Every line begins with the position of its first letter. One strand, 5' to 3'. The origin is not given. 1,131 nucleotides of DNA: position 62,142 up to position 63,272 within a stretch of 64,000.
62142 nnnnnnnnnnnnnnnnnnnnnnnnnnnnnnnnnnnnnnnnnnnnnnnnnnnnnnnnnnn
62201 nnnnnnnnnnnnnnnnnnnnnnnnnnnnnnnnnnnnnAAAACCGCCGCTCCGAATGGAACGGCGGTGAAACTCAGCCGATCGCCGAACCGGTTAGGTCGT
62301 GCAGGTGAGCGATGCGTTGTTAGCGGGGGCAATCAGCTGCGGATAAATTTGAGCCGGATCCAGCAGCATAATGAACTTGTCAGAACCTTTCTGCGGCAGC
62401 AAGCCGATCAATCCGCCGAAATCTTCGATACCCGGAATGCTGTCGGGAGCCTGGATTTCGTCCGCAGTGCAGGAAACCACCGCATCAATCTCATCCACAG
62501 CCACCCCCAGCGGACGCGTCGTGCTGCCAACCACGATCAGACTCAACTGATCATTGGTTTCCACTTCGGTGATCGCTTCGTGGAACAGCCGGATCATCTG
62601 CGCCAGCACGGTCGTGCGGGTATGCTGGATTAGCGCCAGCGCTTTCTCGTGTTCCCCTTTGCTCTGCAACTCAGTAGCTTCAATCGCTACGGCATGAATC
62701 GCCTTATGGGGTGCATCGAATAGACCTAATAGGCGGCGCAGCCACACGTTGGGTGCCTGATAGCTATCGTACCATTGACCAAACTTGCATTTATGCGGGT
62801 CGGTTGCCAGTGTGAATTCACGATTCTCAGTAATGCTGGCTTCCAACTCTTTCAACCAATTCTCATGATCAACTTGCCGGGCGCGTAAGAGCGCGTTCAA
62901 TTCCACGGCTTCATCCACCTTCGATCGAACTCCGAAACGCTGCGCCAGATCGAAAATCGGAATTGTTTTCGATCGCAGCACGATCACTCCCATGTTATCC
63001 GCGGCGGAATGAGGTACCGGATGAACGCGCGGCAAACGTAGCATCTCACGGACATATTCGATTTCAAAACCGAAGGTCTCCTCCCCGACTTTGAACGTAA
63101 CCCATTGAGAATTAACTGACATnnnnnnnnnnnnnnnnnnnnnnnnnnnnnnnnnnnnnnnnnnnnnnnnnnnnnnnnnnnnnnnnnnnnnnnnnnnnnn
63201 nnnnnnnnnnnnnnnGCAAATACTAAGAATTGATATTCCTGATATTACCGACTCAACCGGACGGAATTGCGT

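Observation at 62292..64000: CheW domain interrupted by an inserted CZB zinc-sensing domain, in two tandem paralogs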

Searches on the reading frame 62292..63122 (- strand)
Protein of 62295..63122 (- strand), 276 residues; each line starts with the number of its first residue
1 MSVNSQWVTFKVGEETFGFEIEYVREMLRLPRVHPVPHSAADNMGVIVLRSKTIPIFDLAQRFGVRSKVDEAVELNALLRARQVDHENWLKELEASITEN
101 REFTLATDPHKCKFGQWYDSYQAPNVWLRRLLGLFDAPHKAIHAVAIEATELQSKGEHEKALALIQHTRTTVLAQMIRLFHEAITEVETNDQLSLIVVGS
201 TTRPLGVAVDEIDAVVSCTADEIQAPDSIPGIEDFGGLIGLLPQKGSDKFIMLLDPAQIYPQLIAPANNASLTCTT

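Call 5: search_protein_families(library=pfam, proteins=[window:62295-63122:-], max_evalue=1)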
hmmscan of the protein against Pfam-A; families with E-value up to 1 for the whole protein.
seq(276 aa): 2 families
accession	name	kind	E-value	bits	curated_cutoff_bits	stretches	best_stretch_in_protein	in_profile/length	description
PF01584.24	CheW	-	8.2e-23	81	23.5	2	6-70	1-65/138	CheW-like domain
PF13682.11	CZB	-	2.6e-12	47.3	29.4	1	86-149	1-63/64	Chemoreceptor zinc-binding domain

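Call 6: search_protein_families(library=ncbifam, proteins=[window:62295-63122:-], max_evalue=1)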
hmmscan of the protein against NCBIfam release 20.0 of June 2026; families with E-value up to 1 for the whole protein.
seq(276 aa): 2 families
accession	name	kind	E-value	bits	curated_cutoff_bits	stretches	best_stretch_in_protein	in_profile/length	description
NF007903.0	PRK10612.1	equivalog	2.3e-07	30.7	260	2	5-64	17-76/167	chemotaxis protein CheW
NF007380.0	PRK09894.1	equivalog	0.00011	21.7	256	1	84-193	20-134/296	diguanylate cyclase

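Call 7: find_homologous_proteins(query=window:62295-63122:-)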
Query seq(276 aa) (276 aa): 96 proteins with E <= 0.001 among 2086 candidates.
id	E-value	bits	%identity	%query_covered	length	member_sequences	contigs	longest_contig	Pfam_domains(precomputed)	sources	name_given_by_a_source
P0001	1.2e-177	607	99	100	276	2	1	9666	PF01584.25,PF13682.12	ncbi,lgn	ncbi:MAG: chemotaxis protein CheW [Calditrichota bacterium]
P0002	5.8e-104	365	62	98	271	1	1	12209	PF01584.25,PF13682.12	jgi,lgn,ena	-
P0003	8.7e-100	352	60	96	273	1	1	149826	PF01584.25,PF13682.12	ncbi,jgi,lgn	ncbi:MAG TPA: chemotaxis protein CheW [bacterium]|jgi:purine-binding chemotaxis protein CheW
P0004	6.4e-99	349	59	97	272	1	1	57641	PF01584.25,PF13682.12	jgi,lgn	jgi:purine-binding chemotaxis protein CheW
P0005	1.9e-98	347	60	96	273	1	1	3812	PF01584.25,PF13682.12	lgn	-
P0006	6.1e-98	345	57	96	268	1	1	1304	PF01584.25,PF13682.12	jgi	jgi:chemotaxis signal transduction protein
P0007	3.5e-97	343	59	98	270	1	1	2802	PF01584.25,PF13682.12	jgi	jgi:chemotaxis signal transduction protein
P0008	6.8e-96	339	57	99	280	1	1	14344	PF01584.25,PF13682.12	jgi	jgi:chemotaxis signal transduction protein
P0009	7.6e-96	339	55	98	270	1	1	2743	PF01584.25,PF13682.12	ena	-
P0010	8.5e-96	338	58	96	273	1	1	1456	PF01584.25,PF13682.12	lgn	-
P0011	9.2e-96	338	59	95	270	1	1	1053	PF01584.25,PF13682.12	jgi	jgi:purine-binding chemotaxis protein CheW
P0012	1.9e-95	337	60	98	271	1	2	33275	PF01584.25,PF13682.12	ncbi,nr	ncbi:chemotaxis protein CheW [bacterium]|nr:chemotaxis protein CheW [bacterium] MBU1985229.1 chemota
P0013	3.9e-95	336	60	96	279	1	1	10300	PF01584.25,PF13682.12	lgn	-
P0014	4.3e-95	336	58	95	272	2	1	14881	PF01584.25,PF13682.12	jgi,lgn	jgi:purine-binding chemotaxis protein CheW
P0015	4.4e-95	336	60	96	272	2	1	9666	PF01584.25,PF13682.12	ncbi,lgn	ncbi:MAG: chemotaxis protein CheW [Calditrichota bacterium]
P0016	4.9e-95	336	58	96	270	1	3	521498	PF01584.25,PF13682.12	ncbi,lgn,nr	ncbi:chemotaxis protein CheW [candidate division KSB1 bacterium]|nr:chemotaxis protein CheW [candida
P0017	4.4e-93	330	57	96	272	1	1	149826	PF01584.25,PF13682.12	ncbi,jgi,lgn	ncbi:MAG TPA: chemotaxis protein CheW [bacterium]|jgi:purine-binding chemotaxis protein CheW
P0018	2.0e-92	327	56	98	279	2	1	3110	PF01584.25,PF13682.12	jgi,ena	-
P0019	4.1e-91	323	56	99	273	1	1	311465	PF01584.25,PF13682.12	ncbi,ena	-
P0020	6.3e-91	323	56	96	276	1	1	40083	PF01584.25,PF13682.12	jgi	jgi:chemotaxis signal transduction protein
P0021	4.0e-90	320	58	96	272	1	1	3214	PF01584.25,PF13682.12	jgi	jgi:chemotaxis signal transduction protein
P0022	4.8e-90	320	56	96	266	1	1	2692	PF01584.25,PF13682.12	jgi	jgi:purine-binding chemotaxis protein CheW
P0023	3.8e-89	317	56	95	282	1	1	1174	PF01584.25,PF13682.12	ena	-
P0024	9.3e-89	315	53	97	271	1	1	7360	PF01584.25,PF13682.12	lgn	-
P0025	1.7e-88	315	55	96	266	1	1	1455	PF01584.25,PF13682.12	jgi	jgi:chemotaxis signal transduction protein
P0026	2.7e-87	311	54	96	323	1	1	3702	PF01584.25,PF13682.12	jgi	jgi:chemotaxis signal transduction protein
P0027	1.7e-83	298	53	95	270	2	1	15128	PF01584.25,PF13682.12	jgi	-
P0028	4.5e-83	297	50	95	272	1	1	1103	PF01584.25,PF13682.12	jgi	jgi:chemotaxis signal transduction protein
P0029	1.2e-81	292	52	97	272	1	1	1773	PF01584.25,PF13682.12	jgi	jgi:chemotaxis signal transduction protein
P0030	2.6e-76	275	48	98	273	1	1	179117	PF01584.25,PF13682.12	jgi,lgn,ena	jgi:purine-binding chemotaxis protein CheW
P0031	1.3e-73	266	48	95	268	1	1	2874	PF01584.25,PF13682.12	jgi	jgi:chemotaxis signal transduction protein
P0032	3.1e-66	242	46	95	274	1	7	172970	PF01584.25,PF13682.12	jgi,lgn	jgi:chemotaxis signal transduction protein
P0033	3.3e-51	192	37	96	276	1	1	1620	PF01584.25,PF13682.12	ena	-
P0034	1.1e-49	187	40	89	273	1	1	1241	PF01584.25,PF13682.12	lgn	-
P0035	2.3e-49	186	46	74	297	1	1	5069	PF01584.25,PF13682.12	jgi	-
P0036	6.4e-49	185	40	97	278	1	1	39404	PF01584.25,PF13682.12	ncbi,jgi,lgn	-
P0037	8.0e-49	184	40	97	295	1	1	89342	PF01584.25,PF13682.12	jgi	-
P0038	9.8e-49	184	41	80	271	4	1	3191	PF01584.25,PF13682.12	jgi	jgi:purine-binding chemotaxis protein CheW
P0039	7.3e-48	181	37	95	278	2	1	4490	PF01584.25,PF13682.12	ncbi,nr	ncbi:MAG: hypothetical protein GY702_22725 [Desulfobulbaceae bacterium]|nr:hypothetical protein [Des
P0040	2.0e-47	180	42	81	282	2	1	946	PF01584.25,PF13682.12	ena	-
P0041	8.5e-47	178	42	84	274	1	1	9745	PF01584.25,PF13682.12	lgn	-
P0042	2.4e-46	176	39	92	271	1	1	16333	PF01584.25,PF13682.12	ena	-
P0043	3.0e-46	176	38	90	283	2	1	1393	PF01584.25,PF13682.12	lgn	-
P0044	8.6e-46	175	36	94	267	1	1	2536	PF01584.25,PF13682.12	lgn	-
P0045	3.0e-45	173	38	90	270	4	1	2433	PF01584.25,PF13682.12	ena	-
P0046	4.0e-45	172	36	90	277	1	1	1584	PF01584.25,PF13682.12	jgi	jgi:chemotaxis signal transduction protein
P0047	6.0e-45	172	39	81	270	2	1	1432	PF01584.25,PF13682.12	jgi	-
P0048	8.4e-45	171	40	90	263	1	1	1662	PF01584.25,PF13682.12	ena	-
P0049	1.8e-44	170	42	76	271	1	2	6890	PF01584.25,PF13682.12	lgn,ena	-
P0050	3.2e-44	169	43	78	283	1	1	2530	PF01584.25,PF13682.12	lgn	-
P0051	6.5e-44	168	40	81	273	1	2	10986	PF01584.25,PF13682.12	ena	-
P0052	7.5e-44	168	40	74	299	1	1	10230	PF01584.25,PF13682.12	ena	-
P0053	3.3e-43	166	41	74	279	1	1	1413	PF01584.25,PF13682.12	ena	-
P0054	4.0e-43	166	39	90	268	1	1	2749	PF01584.25,PF13682.12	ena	-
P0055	1.0e-42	164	38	90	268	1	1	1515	PF01584.25,PF13682.12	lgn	-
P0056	3.6e-42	163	39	79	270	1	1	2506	PF01584.25,PF13682.12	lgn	-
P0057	5.9e-42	162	36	93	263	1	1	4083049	PF01584.25,PF13682.12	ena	-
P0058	6.1e-42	162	36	92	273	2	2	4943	PF01584.25,PF13682.12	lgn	-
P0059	2.5e-41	160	38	82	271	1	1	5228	PF01584.25,PF13682.12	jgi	-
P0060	3.6e-41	159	41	72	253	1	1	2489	PF01584.25,PF13682.12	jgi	-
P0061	4.2e-41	159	36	87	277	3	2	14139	PF01584.25,PF13682.12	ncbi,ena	-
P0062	8.8e-41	158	36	92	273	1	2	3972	PF01584.25,PF13682.12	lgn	-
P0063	1.0e-40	158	35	93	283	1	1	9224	PF01584.25,PF13682.12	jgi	jgi:purine-binding chemotaxis protein CheW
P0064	3.0e-40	156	35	90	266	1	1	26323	PF01584.25,PF13682.12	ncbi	-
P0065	3.4e-40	156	35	92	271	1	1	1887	PF01584.25,PF13682.12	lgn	-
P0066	4.0e-40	156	40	81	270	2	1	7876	PF01584.25,PF13682.12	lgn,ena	-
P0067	1.0e-39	155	35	94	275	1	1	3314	PF01584.25,PF13682.12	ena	-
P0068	2.7e-39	153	40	76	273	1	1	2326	PF01584.25,PF13682.12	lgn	-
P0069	3.2e-39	153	38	90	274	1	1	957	PF01584.25,PF13682.12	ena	-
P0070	3.8e-39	153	38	82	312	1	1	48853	PF01584.25,PF13682.12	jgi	jgi:chemotaxis signal transduction protein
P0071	1.0e-38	151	35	100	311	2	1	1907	PF01584.25,PF13682.12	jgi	jgi:chemotaxis signal transduction protein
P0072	1.3e-38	151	36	80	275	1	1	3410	PF01584.25,PF13682.12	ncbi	-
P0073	7.6e-38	148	37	83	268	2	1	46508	PF01584.25,PF13682.12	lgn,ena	-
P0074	8.7e-38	148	34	92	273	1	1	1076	PF01584.25,PF13682.12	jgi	jgi:chemotaxis signal transduction protein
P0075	1.8e-37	147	45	60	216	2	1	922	PF01584.25,PF13682.12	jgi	jgi:purine-binding chemotaxis protein CheW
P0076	5.4e-37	146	34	97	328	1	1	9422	PF01584.25,PF13682.12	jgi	jgi:chemotaxis signal transduction protein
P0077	9.5e-37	145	34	92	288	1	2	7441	PF01584.25,PF13682.12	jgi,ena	jgi:purine-binding chemotaxis protein CheW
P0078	1.9e-36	144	32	92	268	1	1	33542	PF01584.25,PF13682.12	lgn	-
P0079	2.3e-36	144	34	92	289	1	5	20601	PF01584.25,PF13682.12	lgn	-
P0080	2.8e-36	143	38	79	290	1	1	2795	PF01584.25,PF13682.12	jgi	jgi:purine-binding chemotaxis protein CheW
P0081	3.6e-36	143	36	76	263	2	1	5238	PF01584.25,PF13682.12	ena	-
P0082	6.0e-36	142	38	83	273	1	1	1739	PF01584.25,PF13682.12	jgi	jgi:purine-binding chemotaxis protein CheW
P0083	1.6e-35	141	37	84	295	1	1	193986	PF01584.25,PF13682.12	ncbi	-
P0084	1.7e-35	141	42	63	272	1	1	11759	PF01584.25,PF13682.12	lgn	-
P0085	2.0e-35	141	34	95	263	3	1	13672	PF01584.25,PF13682.12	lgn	-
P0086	5.4e-35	139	37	93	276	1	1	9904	PF01584.25,PF13682.12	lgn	-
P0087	8.7e-35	138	35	81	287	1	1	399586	PF01584.25,PF13682.12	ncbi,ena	-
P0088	1.4e-34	138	38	81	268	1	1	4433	PF01584.25,PF13682.12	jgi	jgi:purine-binding chemotaxis protein CheW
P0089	2.8e-34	137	32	94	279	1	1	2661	PF01584.25,PF13682.12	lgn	-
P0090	3.7e-34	136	40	72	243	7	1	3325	PF01584.25,PF13682.12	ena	-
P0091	4.7e-34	136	44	64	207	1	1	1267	PF01584.25,PF13682.12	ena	-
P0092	1.5e-33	134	33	98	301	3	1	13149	PF01584.25,PF13682.12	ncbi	-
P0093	3.4e-33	133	37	89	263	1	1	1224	PF01584.25,PF13682.12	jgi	-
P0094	8.9e-32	129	39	79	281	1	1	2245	PF01584.25,PF13682.12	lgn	-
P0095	1.5e-31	128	38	83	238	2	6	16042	PF01584.25,PF13682.12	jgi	jgi:chemotaxis signal transduction protein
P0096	1.9e-31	128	37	71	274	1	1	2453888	PF01584.25,PF13682.12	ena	-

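Call 13: find_encoding_contigs(protein=P0001, flank=10000, max_places=4)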
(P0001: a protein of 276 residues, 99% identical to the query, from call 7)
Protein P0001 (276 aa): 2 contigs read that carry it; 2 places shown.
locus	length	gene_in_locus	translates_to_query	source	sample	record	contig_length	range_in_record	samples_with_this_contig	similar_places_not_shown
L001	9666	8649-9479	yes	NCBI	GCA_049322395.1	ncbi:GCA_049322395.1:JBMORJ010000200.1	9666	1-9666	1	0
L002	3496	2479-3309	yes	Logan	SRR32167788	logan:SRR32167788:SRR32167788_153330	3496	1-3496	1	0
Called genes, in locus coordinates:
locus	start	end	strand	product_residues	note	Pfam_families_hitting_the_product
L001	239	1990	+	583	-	PF13088:BNR_2 (faint), PF18962:Por_Secre_tail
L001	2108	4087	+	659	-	PF00999:Na_H_Exchanger, PF02254:TrkA_N, PF02080:TrkA_C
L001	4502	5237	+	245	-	-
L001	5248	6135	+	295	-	PF18962:Por_Secre_tail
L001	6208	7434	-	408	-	PF07992:Pyr_redox_2, PF13738:Pyr_redox_3, PF00070:Pyr_redox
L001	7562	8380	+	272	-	PF01584:CheW, PF13682:CZB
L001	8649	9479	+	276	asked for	PF01584:CheW, PF13682:CZB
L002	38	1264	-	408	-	PF07992:Pyr_redox_2, PF13738:Pyr_redox_3, PF00070:Pyr_redox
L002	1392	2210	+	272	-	PF01584:CheW, PF13682:CZB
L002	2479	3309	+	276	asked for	PF01584:CheW, PF13682:CZB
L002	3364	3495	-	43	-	?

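Call 20: search_solved_structures(query=A1, max_evalue=0.01, show_alignments=3)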
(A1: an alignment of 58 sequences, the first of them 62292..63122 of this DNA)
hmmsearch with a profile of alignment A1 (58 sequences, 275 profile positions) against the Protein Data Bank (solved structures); distinct sequences matched with E-value up to 0.01: 8.
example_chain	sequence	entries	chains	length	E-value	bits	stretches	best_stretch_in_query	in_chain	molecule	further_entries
2qdl_A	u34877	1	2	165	1.2e-23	86.8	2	6-71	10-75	Chemotaxis signal transduction protein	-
2ho9_A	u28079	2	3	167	2.7e-20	75.9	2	6-70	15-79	Chemotaxis protein cheW | CheW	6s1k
8c5v_E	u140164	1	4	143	4.2e-20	75.2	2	8-70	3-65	Chemotaxis protein CheW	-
1k0s_A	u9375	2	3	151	1.5e-16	63.6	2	7-76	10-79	CHEMOTAXIS PROTEIN CHEW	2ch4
4jpb_W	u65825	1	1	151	2.3e-16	63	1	7-78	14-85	Chemotaxis protein CheW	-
3ja6_A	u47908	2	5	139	2.9e-16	62.6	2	10-78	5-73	Chemotaxis protein CheW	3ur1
3t9o_A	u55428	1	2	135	5.3e-06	29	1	73-165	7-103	Diguanylate cyclase DgcZ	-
4h54_A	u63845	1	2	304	0.0033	19.8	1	73-165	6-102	Diguanylate cyclase YdeH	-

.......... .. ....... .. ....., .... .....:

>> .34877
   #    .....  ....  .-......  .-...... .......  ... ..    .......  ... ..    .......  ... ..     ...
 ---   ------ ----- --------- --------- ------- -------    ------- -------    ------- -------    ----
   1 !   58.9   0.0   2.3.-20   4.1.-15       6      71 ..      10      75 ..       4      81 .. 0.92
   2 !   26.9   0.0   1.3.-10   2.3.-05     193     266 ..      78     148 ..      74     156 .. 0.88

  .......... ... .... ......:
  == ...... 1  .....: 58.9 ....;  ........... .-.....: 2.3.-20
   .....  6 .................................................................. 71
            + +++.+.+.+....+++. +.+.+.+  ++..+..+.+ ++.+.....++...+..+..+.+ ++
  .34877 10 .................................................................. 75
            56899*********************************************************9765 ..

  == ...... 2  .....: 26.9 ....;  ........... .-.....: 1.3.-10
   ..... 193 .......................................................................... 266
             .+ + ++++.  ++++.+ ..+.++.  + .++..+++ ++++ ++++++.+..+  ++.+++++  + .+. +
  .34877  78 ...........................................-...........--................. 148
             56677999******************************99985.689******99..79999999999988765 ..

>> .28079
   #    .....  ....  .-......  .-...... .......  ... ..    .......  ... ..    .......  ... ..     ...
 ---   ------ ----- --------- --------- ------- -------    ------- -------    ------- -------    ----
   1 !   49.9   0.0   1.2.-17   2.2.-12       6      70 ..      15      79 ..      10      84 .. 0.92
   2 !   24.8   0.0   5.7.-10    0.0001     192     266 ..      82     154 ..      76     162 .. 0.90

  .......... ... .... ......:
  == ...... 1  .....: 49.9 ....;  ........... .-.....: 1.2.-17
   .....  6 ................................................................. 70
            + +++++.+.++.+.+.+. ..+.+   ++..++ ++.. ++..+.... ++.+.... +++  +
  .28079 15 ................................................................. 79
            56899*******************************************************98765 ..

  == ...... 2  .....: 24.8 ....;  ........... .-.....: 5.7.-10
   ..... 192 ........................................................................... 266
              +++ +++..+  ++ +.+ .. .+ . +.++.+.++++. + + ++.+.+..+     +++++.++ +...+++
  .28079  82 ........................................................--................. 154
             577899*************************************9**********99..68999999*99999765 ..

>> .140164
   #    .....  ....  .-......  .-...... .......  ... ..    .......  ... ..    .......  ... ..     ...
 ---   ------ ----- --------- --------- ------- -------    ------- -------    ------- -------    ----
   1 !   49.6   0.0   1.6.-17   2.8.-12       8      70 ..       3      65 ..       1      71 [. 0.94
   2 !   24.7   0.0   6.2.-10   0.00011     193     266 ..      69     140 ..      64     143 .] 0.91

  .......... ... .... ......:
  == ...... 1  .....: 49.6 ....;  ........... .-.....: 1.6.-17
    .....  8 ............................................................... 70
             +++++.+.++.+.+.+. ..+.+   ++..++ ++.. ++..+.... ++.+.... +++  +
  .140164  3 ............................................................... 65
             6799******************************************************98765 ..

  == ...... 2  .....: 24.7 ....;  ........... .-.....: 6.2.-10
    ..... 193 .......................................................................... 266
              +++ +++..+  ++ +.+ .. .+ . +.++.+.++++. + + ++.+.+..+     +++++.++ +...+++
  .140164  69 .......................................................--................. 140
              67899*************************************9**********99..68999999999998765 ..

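Call 22: find_encoding_contigs(protein=P0003, flank=10000, max_places=2)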
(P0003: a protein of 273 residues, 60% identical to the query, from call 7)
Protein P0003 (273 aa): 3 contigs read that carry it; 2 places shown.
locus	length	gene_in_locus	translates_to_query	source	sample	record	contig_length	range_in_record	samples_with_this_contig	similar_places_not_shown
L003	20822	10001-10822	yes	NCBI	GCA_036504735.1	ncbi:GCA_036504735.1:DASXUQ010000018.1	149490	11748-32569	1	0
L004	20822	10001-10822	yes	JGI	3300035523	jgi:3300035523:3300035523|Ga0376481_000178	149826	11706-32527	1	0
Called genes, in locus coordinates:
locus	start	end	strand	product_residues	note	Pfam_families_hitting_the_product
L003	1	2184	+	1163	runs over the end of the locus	PF00082:Peptidase_S8, PF13620:CarboxypepD_reg, PF13715:CarbopepD_reg_2 (weak), PF25020:TTR_TEN1-4 (weak), PF13860:FlgD_ig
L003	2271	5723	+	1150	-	PF00082:Peptidase_S8, PF13620:CarboxypepD_reg, PF13715:CarbopepD_reg_2, PF25020:TTR_TEN1-4, PF13860:FlgD_ig, PF18962:Por_Secre_tail (weak)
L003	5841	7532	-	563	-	PF15780:ASH (faint), PF18962:Por_Secre_tail (weak)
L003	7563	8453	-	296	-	PF04542:Sigma70_r2, PF08281:Sigma70_r4_2 (weak)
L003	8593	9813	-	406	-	PF01266:DAO (faint), PF07992:Pyr_redox_2, PF13738:Pyr_redox_3, PF00070:Pyr_redox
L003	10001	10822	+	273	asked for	PF01584:CheW, PF13682:CZB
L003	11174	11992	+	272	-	PF01584:CheW, PF13682:CZB, PF01584:CheW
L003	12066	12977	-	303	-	PF03193:RsgA_GTPase, PF02421:FeoB_N (faint), PF01926:MMR_HSR1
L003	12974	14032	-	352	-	PF25174:Beta-prop_THOC3 (weak)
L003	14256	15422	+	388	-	-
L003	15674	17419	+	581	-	PF00989:PAS (weak), PF08447:PAS_3 (faint), PF13426:PAS_9, PF00512:HisKA, PF02518:HATPase_c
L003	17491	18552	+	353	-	PF02805:Ada_Zn_binding, PF12833:HTH_18, PF02870:Methyltransf_1N, PF01035:DNA_binding_1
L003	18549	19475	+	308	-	PF00892:EamA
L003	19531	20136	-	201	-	PF00702:Hydrolase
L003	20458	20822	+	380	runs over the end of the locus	PF02771:Acyl-CoA_dh_N, PF02770:Acyl-CoA_dh_M, PF00441:Acyl-CoA_dh_1, PF08028:Acyl-CoA_dh_2, PF22924:ACOX_C_alpha1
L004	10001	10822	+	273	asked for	PF01584:CheW, PF13682:CZB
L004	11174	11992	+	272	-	PF01584:CheW, PF13682:CZB, PF01584:CheW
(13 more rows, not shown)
